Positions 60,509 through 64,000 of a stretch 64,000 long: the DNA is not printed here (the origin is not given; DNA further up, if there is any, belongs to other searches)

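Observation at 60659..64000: Response-regulator receiver domain spliced into a giant tandem HdrA-like oxidoreductase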

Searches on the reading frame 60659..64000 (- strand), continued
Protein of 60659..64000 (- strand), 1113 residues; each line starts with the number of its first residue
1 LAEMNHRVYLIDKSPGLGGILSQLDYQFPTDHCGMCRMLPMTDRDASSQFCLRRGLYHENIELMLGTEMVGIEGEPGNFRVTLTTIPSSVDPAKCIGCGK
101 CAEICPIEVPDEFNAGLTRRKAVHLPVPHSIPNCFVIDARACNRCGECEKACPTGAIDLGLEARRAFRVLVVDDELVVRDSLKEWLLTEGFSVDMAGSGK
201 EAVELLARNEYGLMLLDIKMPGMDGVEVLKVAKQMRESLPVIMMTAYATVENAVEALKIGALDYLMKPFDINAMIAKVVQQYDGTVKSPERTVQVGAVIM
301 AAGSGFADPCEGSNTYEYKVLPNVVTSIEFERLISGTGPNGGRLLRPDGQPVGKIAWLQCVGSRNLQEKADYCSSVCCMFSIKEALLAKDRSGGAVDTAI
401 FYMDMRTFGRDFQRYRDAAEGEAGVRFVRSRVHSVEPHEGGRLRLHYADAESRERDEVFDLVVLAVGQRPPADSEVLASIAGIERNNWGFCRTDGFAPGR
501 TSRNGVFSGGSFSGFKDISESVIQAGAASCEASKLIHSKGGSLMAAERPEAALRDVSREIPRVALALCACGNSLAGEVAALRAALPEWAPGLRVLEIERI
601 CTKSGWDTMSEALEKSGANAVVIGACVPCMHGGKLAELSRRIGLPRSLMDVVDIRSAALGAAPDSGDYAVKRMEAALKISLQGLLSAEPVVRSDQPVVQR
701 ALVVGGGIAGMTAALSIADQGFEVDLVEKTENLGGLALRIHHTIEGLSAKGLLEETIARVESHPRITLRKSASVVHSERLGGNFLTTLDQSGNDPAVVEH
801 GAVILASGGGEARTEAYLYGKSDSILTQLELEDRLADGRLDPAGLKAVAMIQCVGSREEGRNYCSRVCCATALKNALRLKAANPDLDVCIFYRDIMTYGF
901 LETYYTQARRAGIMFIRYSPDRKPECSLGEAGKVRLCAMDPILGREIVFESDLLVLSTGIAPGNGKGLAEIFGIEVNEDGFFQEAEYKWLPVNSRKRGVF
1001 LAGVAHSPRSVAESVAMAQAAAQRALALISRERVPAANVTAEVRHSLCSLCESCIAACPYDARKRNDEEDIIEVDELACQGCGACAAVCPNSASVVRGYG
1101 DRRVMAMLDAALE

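Call 57: search_protein_families(library=pfam, proteins=[L051:6233-8275:+, L051:10043-13498:+, L051:14822-16006:+, L051:16357-18060:+, L051:18083-19096:+, L055:10001-13393:+, L056:2202-5636:+, L001:8841-9986:+], max_evalue=0.01)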
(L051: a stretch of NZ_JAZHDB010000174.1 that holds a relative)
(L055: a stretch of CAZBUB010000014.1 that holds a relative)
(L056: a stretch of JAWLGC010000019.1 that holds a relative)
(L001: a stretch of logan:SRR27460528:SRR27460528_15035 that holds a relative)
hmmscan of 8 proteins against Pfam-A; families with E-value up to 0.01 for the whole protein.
L051:6233-8275:+ (680 aa): 24 families
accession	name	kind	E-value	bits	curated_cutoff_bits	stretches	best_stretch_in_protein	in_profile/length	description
PF00037.32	Fer4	-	5.8e-20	70.7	21.1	3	241-260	2-21/24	4Fe-4S binding domain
PF12838.12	Fer4_7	-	2.2e-15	57.3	27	3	592-637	2-52/52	4Fe-4S dicluster domain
PF12837.12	Fer4_6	-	6.2e-13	48.4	25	4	286-314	1-24/24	4Fe-4S binding domain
PF14697.11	Fer4_21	-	4.4e-12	46.4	35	2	586-635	2-53/59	4Fe-4S dicluster domain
PF07992.20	Pyr_redox_2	-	1.4e-11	44.8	26.1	2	146-245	2-58/291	Pyridine nucleotide-disulphide oxidoreductase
PF13237.11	Fer4_10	-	6.7e-11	42.4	25.5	2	586-634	3-53/53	4Fe-4S dicluster domain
PF13187.11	Fer4_9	-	5.8e-10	39.5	27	2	592-637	2-51/52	4Fe-4S dicluster domain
PF12797.12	Fer4_2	-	7.1e-10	38.6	24.5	2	586-604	4-22/22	4Fe-4S binding domain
PF13450.12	NAD_binding_8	-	1.1e-08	35.6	21.9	1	149-197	1-49/68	NAD(P)-binding Rossmann-like domain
PF12831.13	FAD_oxidored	-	1.2e-08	35.1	27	1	146-184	1-39/416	FAD dependent oxidoreductase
PF13484.11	Fer4_16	-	1.9e-08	35.4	30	1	247-311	2-65/66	4Fe-4S double cluster binding domain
PF25160.1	LdpA_Fe-S-bd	-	2.3e-08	34.1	27.6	1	596-639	7-44/49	LdpA Fe-S cluster-binding domain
PF01266.30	DAO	-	3.3e-07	30.6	27.9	1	146-181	1-36/353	FAD dependent oxidoreductase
PF00890.30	FAD_binding_2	-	5.1e-07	29.7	20.4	1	146-184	1-39/414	FAD binding domain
PF01134.28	GIDA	-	7.5e-06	25.7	22.1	1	146-186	1-31/391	Glucose inhibited division protein A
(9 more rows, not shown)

L051:10043-13498:+ (1151 aa): 28 families (the best 25 are shown)
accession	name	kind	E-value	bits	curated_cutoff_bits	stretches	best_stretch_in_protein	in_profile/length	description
PF07992.20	Pyr_redox_2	-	2e-24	87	26.1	3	732-842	4-113/291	Pyridine nucleotide-disulphide oxidoreductase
PF00037.32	Fer4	-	4e-19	68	21.1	4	111-130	2-21/24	4Fe-4S binding domain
PF13237.11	Fer4_10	-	3e-18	65.9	25.5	3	1074-1119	6-53/53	4Fe-4S dicluster domain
PF13450.12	NAD_binding_8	-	1.7e-16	60.7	21.9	2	733-767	1-35/68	NAD(P)-binding Rossmann-like domain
PF12837.12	Fer4_6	-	3.5e-16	58.7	25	4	111-130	3-22/24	4Fe-4S binding domain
PF12838.12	Fer4_7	-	1.2e-15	58.1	27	3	1077-1121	2-51/52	4Fe-4S dicluster domain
PF12831.13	FAD_oxidored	-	1.9e-15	57.5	27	2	732-768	3-39/416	FAD dependent oxidoreductase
PF00890.30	FAD_binding_2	-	5.1e-13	49.4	20.4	2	731-770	2-49/414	FAD binding domain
PF13187.11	Fer4_9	-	5.9e-13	49.1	27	2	116-178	1-51/52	4Fe-4S dicluster domain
PF14697.11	Fer4_21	-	8.4e-13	48.7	35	2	1070-1119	1-52/59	4Fe-4S dicluster domain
PF25160.1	LdpA_Fe-S-bd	-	6.7e-11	42.2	27.6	1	112-131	23-42/49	LdpA Fe-S cluster-binding domain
PF01134.28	GIDA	-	1.9e-10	40.8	22.1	1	732-764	3-36/391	Glucose inhibited division protein A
PF00070.33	Pyr_redox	-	5.6e-10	40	22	1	732-764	3-35/82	Pyridine nucleotide-disulphide oxidoreductase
PF12797.12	Fer4_2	-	2e-09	37.2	24.5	2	109-129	2-22/22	4Fe-4S binding domain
PF13484.11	Fer4_16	-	2.4e-09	38.3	30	0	116-130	1-15/66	4Fe-4S double cluster binding domain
PF00072.30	Response_reg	-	2.8e-06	27.9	30.2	1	191-297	1-106/111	Response regulator receiver domain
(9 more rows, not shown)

L051:14822-16006:+ (394 aa): 2 families
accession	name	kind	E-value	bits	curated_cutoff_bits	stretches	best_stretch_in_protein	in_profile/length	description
PF00582.32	Usp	-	1.2e-41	143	24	2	238-369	2-140/141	Universal stress protein family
PF02302.22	PTS_IIB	-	0.0038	18.3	23.6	0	149-200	18-62/90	PTS system, Lactose/Cellobiose specific IIB subunit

L051:16357-18060:+ (567 aa): 1 family
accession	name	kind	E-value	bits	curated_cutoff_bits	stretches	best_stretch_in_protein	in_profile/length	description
PF00374.24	NiFeSe_Hases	-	4.2e-98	329.9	25.8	1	69-549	17-505/508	Nickel-dependent hydrogenase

L051:18083-19096:+ (337 aa): 1 family
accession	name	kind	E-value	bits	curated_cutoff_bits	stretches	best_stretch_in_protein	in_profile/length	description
PF04055.27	Radical_SAM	-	5.8e-17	62.8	29.5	1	44-201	4-165/166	Radical SAM superfamily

L055:10001-13393:+ (1131 aa): 28 families (the best 25 are shown)
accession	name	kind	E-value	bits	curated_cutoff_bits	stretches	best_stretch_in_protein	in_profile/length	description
PF07992.20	Pyr_redox_2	-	2.2e-22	80.3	26.1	3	721-839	3-119/291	Pyridine nucleotide-disulphide oxidoreductase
PF00037.32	Fer4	-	3.7e-18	65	21.1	4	152-174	1-23/24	4Fe-4S binding domain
PF13450.12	NAD_binding_8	-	6.7e-17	62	21.9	2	723-760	1-38/68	NAD(P)-binding Rossmann-like domain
PF12831.13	FAD_oxidored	-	1.1e-16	61.6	27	2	722-782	3-70/416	FAD dependent oxidoreductase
PF00890.30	FAD_binding_2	-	7.9e-14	52.1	20.4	2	721-757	2-38/414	FAD binding domain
PF12838.12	Fer4_7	-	2.6e-13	50.7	27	3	1067-1111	2-51/52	4Fe-4S dicluster domain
PF13187.11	Fer4_9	-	5.8e-13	49.1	27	3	1067-1112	2-51/52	4Fe-4S dicluster domain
PF01266.30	DAO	-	1e-11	45.5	27.9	2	721-759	2-41/353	FAD dependent oxidoreductase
PF13237.11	Fer4_10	-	2e-11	44.1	25.5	2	107-170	4-53/53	4Fe-4S dicluster domain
PF12837.12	Fer4_6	-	7.2e-11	41.9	25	2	107-126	4-23/24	4Fe-4S binding domain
PF01134.28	GIDA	-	8.9e-10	38.6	22.1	1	722-749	3-30/391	Glucose inhibited division protein A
PF00070.33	Pyr_redox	-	1.8e-08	35.2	22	1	720-754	1-35/82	Pyridine nucleotide-disulphide oxidoreductase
PF00072.30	Response_reg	-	1.2e-07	32.4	30.2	1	186-283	1-97/111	Response regulator receiver domain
PF14697.11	Fer4_21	-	2.3e-07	31.3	35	1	1060-1110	1-53/59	4Fe-4S dicluster domain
PF13484.11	Fer4_16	-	1.1e-06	29.7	30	0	158-179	1-21/66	4Fe-4S double cluster binding domain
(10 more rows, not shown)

L056:2202-5636:+ (1145 aa): 28 families (the best 25 are shown)
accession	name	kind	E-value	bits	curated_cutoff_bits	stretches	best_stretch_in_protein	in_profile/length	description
PF07992.20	Pyr_redox_2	-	4.4e-24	85.9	26.1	3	737-1016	4-258/291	Pyridine nucleotide-disulphide oxidoreductase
PF00037.32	Fer4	-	1e-23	82.6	21.1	4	106-125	3-22/24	4Fe-4S binding domain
PF13237.11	Fer4_10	-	4.9e-18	65.2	25.5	3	1079-1123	7-53/53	4Fe-4S dicluster domain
PF12838.12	Fer4_7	-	2.2e-17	63.7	27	4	1081-1125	2-51/52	4Fe-4S dicluster domain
PF12831.13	FAD_oxidored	-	2.7e-17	63.6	27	2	737-782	3-49/416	FAD dependent oxidoreductase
PF13450.12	NAD_binding_8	-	5.6e-17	62.2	21.9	2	738-773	1-36/68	NAD(P)-binding Rossmann-like domain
PF12837.12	Fer4_6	-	7.7e-15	54.5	25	4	106-126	4-24/24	4Fe-4S binding domain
PF14697.11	Fer4_21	-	1.1e-14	54.7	35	2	1074-1124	1-53/59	4Fe-4S dicluster domain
PF00890.30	FAD_binding_2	-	2.2e-14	53.9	20.4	2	736-802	2-81/414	FAD binding domain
PF13187.11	Fer4_9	-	3.2e-14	53.1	27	2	110-173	1-52/52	4Fe-4S dicluster domain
PF13484.11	Fer4_16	-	2e-13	51.3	30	1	158-179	2-22/66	4Fe-4S double cluster binding domain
PF12797.12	Fer4_2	-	2.5e-11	43.2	24.5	3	104-123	3-22/22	4Fe-4S binding domain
PF01266.30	DAO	-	5.1e-11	43.1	27.9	2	2-34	3-35/353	FAD dependent oxidoreductase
PF01134.28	GIDA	-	1.4e-09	38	22.1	2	2-30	3-29/391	Glucose inhibited division protein A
PF00070.33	Pyr_redox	-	3.8e-09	37.4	22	1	736-769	2-35/82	Pyridine nucleotide-disulphide oxidoreductase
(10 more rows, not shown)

L001:8841-9986:+ (381 aa): 11 families
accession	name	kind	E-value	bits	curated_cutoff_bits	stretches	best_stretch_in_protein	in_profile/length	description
PF04432.18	FrhB_FdhB_C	-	3.6e-08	33.8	23.3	1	85-207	2-136/150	Coenzyme F420 hydrogenase/dehydrogenase, beta subunit C terminus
PF13183.11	Fer4_8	-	4.1e-07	30.9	27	1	254-334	2-68/68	4Fe-4S dicluster domain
PF13534.11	Fer4_17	-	8.8e-06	26.6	22.2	1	271-334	7-60/61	4Fe-4S dicluster domain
PF00037.32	Fer4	-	8.2e-05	22.7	21.1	1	319-334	7-22/24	4Fe-4S binding domain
PF13237.11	Fer4_10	-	0.00022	21.6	25.5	1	317-332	6-21/53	4Fe-4S dicluster domain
PF13187.11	Fer4_9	-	0.00051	20.5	27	2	256-333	1-50/52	4Fe-4S dicluster domain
PF12797.12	Fer4_2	-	0.00063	20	24.5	1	318-331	8-21/22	4Fe-4S binding domain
PF12837.12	Fer4_6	-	0.0011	19.3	25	1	315-334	4-23/24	4Fe-4S binding domain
PF17179.9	Fer4_22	-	0.0027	19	27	0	315-334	76-95/95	4Fe-4S dicluster domain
PF14697.11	Fer4_21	-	0.0055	17.3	35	0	314-332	35-53/59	4Fe-4S dicluster domain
PF12838.12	Fer4_7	-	0.0087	17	27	0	320-337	2-19/52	4Fe-4S dicluster domain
